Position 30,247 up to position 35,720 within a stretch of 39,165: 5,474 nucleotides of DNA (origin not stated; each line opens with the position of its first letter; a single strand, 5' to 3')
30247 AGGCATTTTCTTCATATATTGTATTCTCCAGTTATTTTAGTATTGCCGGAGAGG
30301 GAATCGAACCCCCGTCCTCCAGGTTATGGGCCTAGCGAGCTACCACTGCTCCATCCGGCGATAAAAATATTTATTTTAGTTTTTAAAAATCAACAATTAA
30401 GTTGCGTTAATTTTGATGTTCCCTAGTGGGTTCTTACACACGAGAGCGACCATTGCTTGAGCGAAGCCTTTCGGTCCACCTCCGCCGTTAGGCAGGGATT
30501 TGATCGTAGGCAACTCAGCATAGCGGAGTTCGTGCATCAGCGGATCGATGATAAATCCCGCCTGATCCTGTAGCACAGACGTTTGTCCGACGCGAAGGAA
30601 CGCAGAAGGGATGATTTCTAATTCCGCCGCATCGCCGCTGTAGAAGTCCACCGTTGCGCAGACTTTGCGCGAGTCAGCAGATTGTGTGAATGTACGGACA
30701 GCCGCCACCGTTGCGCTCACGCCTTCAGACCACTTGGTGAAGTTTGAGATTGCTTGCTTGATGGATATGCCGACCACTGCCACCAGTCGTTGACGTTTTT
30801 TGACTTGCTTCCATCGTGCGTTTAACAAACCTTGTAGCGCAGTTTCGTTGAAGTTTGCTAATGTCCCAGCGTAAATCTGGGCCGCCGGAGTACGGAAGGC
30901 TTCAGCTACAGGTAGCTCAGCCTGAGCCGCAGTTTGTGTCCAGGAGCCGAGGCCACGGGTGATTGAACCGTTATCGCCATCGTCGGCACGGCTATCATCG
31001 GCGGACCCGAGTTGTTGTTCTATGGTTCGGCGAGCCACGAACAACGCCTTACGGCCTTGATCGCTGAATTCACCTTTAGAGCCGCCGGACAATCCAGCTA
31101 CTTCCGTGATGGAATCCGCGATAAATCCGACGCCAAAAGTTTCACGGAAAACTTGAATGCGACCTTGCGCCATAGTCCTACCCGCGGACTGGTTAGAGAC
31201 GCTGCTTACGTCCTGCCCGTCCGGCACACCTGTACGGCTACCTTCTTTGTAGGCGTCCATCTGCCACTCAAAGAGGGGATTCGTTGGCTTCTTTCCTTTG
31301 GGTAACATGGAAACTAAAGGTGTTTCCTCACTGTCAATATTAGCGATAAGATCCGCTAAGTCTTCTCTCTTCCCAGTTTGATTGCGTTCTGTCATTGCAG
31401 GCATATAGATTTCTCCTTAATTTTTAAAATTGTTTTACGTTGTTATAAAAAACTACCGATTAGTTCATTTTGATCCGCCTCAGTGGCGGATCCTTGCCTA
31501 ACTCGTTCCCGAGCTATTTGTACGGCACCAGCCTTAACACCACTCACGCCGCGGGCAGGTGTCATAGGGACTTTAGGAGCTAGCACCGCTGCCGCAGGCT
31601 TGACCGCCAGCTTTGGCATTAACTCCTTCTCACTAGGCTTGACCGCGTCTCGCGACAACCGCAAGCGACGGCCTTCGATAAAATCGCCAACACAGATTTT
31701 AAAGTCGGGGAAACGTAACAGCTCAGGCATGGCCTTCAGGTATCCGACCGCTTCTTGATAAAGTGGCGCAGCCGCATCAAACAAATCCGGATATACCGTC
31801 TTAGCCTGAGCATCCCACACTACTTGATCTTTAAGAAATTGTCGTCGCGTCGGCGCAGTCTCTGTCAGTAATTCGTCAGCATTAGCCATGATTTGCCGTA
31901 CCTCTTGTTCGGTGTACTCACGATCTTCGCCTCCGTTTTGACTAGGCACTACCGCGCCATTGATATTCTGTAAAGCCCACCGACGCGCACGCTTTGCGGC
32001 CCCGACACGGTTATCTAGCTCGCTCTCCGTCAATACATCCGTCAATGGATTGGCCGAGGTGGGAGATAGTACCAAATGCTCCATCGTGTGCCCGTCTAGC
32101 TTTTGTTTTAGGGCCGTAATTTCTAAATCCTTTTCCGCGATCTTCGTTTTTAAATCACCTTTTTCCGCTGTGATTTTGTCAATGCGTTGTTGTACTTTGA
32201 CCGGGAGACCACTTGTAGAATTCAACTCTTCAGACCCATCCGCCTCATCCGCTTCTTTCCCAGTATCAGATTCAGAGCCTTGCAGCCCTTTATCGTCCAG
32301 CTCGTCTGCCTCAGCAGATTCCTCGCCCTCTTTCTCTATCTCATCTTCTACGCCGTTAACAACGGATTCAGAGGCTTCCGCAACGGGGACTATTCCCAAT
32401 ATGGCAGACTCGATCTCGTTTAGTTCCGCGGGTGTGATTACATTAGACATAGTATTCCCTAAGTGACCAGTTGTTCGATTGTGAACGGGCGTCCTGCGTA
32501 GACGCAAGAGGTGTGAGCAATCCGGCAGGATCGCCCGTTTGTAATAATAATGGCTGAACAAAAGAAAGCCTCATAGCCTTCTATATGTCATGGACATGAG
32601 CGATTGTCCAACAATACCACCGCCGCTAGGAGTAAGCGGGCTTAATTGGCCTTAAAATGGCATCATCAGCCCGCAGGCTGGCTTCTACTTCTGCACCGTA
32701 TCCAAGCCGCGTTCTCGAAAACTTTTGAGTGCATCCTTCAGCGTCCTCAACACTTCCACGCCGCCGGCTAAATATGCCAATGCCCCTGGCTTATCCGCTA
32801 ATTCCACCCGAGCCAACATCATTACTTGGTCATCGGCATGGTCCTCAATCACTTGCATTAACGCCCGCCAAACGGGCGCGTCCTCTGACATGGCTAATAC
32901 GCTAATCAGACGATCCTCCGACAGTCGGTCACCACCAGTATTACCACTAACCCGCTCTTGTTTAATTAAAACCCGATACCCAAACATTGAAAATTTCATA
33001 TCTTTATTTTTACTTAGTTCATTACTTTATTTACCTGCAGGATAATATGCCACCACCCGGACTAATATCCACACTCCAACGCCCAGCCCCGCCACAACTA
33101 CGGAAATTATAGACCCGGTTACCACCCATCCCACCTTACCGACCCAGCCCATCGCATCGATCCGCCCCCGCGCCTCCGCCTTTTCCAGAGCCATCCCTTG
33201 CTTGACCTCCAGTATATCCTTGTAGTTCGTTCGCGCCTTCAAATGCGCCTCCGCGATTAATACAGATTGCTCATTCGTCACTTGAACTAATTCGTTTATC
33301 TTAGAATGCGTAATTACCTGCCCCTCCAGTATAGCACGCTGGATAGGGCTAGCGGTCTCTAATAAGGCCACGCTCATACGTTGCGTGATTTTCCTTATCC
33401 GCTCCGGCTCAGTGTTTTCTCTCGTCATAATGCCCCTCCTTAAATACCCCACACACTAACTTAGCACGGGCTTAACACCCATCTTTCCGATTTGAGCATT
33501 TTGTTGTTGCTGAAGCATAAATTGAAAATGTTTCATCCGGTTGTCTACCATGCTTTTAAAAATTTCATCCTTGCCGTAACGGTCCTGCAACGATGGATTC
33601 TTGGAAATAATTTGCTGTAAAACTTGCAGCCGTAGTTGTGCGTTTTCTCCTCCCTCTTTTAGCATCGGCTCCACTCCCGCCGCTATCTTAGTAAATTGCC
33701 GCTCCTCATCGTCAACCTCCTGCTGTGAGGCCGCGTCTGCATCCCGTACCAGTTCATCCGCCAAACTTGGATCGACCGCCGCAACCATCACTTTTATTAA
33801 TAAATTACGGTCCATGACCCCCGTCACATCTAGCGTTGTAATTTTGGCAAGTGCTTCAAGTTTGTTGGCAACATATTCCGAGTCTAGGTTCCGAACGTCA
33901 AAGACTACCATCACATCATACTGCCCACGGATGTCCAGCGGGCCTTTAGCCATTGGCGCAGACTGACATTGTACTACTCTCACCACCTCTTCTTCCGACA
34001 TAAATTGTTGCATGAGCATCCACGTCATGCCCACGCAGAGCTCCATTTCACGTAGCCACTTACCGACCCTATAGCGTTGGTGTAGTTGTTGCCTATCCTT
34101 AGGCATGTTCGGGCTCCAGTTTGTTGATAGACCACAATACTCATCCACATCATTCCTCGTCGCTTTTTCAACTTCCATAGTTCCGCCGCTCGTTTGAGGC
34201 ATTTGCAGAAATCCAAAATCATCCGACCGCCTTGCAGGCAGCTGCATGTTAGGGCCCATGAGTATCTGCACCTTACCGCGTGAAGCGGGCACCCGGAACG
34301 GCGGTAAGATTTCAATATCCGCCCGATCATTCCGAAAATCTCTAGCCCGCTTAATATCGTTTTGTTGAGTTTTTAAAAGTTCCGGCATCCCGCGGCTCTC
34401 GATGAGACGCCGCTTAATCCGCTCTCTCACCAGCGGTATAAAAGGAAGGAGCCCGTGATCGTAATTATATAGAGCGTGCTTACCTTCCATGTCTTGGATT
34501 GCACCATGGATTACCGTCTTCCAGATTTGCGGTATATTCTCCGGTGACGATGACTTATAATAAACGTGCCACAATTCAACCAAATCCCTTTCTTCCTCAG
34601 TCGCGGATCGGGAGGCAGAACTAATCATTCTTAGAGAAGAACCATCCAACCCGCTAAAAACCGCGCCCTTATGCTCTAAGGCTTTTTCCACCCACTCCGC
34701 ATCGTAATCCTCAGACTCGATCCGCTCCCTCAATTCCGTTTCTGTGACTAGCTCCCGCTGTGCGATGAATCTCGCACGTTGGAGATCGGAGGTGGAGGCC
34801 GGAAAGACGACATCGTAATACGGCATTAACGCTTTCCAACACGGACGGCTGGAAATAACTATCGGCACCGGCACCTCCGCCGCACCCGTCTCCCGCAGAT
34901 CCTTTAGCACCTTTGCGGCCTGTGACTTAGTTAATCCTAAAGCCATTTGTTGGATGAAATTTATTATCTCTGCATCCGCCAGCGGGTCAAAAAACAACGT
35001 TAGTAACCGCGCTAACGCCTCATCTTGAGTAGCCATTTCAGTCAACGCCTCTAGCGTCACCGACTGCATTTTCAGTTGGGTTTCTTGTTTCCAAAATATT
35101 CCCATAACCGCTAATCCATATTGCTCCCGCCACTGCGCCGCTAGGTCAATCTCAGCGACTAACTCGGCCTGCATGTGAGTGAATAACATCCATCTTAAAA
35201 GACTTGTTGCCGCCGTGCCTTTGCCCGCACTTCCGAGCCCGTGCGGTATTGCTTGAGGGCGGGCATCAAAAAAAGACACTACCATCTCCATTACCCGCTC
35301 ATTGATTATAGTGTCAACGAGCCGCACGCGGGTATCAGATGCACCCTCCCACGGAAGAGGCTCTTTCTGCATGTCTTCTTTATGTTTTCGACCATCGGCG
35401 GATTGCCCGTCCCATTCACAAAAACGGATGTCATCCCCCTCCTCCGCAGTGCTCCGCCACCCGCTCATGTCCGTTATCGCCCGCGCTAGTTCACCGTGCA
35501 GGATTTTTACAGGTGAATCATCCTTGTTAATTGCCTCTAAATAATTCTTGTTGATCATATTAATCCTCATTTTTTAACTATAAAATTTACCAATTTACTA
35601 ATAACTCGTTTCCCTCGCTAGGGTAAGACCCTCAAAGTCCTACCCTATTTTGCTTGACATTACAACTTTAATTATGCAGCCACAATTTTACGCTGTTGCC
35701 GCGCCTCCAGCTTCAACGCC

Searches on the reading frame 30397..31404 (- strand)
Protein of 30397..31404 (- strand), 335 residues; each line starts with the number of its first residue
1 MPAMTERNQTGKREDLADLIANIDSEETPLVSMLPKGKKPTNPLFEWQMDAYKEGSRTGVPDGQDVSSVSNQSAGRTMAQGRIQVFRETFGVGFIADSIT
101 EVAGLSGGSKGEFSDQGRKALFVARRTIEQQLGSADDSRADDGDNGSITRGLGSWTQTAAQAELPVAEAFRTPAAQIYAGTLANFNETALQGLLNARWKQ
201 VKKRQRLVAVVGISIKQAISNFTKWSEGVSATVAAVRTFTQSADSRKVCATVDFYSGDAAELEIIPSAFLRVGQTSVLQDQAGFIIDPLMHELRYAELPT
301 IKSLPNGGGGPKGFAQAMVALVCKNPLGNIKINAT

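Call 19: search_protein_families(library=pfam, proteins=[window:30397-31404:-], max_evalue=0.01)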
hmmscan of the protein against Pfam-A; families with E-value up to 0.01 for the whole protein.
window:30397-31404:- (335 aa): 1 family
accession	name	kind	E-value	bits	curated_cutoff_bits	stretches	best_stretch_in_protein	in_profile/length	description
PF17236.8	SU10_MCP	-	5.2e-32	112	24.1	1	8-332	6-288/292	SU10 major capsid protein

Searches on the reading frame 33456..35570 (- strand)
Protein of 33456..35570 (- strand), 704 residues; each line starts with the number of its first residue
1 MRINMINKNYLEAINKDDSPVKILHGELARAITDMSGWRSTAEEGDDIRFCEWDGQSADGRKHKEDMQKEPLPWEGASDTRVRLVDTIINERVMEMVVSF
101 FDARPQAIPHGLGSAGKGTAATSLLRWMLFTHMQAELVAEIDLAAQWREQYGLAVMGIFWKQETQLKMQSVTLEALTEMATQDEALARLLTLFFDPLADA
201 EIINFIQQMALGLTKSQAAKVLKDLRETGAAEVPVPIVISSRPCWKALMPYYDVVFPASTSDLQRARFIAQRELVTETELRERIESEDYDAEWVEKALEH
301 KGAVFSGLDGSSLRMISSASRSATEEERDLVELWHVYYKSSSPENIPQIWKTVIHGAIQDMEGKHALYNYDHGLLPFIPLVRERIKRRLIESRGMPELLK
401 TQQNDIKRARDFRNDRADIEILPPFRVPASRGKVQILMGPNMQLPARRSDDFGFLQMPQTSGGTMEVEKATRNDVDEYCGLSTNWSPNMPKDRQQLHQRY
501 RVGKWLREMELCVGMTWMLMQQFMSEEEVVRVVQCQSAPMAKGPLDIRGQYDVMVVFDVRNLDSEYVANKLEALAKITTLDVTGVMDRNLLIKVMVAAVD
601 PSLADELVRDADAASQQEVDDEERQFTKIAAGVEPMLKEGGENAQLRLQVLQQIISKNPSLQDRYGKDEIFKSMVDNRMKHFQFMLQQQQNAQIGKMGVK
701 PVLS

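Call 19: search_protein_families(library=pfam, proteins=[window:33456-35570:-], max_evalue=0.01)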
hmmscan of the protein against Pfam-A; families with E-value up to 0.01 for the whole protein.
window:33456-35570:- (704 aa): 1 family
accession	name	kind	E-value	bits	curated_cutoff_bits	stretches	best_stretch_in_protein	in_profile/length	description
PF23899.1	SU10_portal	-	0.00011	21.2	30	1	76-401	42-337/593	Phage SU10 portal protein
